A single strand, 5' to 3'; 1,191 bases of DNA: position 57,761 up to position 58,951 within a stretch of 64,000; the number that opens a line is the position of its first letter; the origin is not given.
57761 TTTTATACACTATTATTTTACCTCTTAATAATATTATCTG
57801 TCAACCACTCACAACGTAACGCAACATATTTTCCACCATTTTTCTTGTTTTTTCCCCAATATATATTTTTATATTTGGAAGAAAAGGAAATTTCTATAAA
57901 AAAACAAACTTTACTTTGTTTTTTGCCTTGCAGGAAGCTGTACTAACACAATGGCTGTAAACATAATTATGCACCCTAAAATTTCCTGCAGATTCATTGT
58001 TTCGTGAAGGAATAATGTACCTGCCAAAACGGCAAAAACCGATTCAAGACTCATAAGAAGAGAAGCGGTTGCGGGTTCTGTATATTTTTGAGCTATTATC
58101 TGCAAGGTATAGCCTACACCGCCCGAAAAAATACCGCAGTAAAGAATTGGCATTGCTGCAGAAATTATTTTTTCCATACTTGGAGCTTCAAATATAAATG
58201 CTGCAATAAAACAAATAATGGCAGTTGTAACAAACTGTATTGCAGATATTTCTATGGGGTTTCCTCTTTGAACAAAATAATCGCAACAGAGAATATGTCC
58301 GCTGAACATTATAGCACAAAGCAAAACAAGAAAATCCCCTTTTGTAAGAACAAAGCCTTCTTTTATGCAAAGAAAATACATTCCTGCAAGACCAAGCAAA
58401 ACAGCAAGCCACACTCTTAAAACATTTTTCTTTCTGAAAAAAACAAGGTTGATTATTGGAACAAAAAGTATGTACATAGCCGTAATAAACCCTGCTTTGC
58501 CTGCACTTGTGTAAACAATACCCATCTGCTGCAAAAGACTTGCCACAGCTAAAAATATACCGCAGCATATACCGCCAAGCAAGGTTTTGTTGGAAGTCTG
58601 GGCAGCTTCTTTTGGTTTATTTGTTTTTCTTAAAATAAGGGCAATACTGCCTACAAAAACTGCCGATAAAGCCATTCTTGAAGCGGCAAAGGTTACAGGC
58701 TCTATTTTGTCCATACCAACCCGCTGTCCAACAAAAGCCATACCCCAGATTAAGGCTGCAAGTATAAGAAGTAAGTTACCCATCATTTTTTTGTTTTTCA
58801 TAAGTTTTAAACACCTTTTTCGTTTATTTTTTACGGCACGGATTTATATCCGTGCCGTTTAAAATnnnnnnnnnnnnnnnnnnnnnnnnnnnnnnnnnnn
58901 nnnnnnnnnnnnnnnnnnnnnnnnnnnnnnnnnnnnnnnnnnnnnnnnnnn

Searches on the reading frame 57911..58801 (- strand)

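Call 23: search_protein_families(library=pfam, proteins=[window:57911-58801:-], max_evalue=0.001)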
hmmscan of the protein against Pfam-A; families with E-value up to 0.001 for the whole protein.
window:57911-58801:- (296 aa): 1 family
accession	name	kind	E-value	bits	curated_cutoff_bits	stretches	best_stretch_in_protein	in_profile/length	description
PF00892.27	EamA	-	2.8e-44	151.1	28.2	2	154-287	2-133/135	EamA-like transporter family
